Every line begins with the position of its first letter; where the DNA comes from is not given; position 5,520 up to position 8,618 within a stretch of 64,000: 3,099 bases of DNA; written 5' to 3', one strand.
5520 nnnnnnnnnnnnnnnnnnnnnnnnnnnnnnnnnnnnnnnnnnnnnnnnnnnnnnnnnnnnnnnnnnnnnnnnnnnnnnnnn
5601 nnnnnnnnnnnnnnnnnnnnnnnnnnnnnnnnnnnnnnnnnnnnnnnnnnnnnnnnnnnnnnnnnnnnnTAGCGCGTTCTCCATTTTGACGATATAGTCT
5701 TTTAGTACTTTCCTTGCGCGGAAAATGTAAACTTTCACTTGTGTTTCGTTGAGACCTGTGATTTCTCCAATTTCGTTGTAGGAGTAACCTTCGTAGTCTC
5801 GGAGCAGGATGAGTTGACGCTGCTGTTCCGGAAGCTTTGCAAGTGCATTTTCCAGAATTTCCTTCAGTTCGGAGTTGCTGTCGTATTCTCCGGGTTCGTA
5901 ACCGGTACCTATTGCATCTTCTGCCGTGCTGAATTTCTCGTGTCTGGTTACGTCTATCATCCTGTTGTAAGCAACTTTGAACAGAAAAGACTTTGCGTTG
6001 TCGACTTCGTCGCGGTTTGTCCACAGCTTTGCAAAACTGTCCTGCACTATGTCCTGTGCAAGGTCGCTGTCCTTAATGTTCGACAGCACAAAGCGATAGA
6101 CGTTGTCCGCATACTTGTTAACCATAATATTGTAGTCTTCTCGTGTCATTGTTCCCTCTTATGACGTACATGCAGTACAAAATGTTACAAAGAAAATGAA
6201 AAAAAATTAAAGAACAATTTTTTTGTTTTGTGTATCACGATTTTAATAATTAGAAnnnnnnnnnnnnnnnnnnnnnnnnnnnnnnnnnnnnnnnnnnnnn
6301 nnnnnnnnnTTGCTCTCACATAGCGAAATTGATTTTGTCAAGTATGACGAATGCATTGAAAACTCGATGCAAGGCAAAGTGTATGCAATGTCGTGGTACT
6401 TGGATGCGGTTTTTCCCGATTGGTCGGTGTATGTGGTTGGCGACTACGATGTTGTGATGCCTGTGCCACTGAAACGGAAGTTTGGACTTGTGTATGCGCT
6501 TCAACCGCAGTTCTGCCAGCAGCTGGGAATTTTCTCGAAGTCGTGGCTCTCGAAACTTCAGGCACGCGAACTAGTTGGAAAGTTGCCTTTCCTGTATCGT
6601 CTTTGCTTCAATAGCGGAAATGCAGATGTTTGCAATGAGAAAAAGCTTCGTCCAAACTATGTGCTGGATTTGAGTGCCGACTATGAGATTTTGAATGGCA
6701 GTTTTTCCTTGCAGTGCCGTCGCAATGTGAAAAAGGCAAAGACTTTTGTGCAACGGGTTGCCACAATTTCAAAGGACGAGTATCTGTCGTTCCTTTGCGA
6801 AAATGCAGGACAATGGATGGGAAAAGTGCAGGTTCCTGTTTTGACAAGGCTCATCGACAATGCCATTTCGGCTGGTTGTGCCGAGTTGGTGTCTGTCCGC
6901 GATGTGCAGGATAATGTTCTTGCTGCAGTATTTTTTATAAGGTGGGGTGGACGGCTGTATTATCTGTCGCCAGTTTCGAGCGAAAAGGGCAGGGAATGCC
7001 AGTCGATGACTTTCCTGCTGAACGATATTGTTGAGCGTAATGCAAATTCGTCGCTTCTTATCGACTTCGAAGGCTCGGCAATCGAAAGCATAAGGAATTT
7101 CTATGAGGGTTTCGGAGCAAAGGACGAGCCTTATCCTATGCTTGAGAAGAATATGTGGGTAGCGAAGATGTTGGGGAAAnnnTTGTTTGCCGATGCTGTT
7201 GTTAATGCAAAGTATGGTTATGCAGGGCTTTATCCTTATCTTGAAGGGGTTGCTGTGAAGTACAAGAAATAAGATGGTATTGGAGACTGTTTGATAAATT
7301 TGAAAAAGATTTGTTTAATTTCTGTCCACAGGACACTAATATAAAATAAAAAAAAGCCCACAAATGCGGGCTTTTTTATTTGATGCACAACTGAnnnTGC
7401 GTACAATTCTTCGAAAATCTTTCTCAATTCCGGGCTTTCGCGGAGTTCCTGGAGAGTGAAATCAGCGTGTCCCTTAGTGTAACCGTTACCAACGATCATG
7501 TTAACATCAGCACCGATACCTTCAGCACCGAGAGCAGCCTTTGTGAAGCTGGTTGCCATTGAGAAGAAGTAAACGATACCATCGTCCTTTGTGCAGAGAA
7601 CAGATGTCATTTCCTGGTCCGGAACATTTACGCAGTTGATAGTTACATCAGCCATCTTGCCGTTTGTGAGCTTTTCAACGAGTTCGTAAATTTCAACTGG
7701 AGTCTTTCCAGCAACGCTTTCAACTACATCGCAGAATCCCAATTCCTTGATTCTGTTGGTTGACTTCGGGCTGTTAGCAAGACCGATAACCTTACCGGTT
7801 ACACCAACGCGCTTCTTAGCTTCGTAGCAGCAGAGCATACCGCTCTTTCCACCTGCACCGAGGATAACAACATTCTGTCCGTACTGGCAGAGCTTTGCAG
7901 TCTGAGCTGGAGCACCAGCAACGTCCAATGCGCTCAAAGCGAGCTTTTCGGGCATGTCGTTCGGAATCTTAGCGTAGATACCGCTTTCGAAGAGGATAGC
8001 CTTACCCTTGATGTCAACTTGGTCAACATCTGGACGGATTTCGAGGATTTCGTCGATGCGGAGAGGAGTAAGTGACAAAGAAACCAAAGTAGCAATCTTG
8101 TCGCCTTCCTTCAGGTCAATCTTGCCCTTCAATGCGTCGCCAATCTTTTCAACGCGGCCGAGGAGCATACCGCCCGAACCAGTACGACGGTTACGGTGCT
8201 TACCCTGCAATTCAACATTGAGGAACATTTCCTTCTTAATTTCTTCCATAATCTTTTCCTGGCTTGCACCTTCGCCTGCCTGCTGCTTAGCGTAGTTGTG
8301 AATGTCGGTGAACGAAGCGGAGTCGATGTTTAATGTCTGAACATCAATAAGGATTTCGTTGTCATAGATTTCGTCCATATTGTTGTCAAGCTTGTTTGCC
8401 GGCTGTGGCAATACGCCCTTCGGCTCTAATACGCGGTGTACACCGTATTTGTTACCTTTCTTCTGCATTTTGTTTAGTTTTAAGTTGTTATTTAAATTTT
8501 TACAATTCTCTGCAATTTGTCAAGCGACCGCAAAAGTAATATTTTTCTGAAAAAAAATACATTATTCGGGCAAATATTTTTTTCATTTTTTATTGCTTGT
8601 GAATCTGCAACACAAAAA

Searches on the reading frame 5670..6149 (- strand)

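Call 72: search_protein_families(library=pfam, proteins=[window:5670-6149:-], max_evalue=0.001)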
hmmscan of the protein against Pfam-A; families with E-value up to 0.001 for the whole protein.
window:5670-6149:- (160 aa): 4 families
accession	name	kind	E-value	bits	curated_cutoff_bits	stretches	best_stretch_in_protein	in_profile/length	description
PF08281.18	Sigma70_r4_2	-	1.6e-18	66.5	25.7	1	97-147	2-52/54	Sigma-70, region 4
PF04545.22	Sigma70_r4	-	1.3e-11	44.3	24.1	1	102-150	1-49/50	Sigma-70, region 4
PF04542.20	Sigma70_r2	-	4.3e-09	36.5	24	1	9-71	1-68/71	Sigma-70 region 2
PF07638.17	Sigma70_ECF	-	0.00027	21.3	21.1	0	91-146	122-176/185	ECF sigma factor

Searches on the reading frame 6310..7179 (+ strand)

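Call 72: search_protein_families(library=pfam, proteins=[window:6310-7179:+], max_evalue=0.001)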
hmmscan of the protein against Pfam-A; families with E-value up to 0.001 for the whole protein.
window:6310-7179:+ (290 aa): 1 family
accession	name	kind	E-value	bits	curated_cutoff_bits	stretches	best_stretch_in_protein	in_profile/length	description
PF13480.13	Acetyltransf_6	-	4.3e-05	24.1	22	1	136-245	7-125/143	Acetyltransferase (GNAT) domain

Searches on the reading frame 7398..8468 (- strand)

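Call 72: search_protein_families(library=pfam, proteins=[window:7398-8468:-], max_evalue=0.001)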
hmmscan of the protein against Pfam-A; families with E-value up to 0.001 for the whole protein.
window:7398-8468:- (357 aa): 1 family
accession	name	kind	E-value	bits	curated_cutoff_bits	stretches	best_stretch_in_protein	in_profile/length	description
PF00107.32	ADH_zinc_N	-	1.2e-07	32.2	31.8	1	213-304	6-90/129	Zinc-binding dehydrogenase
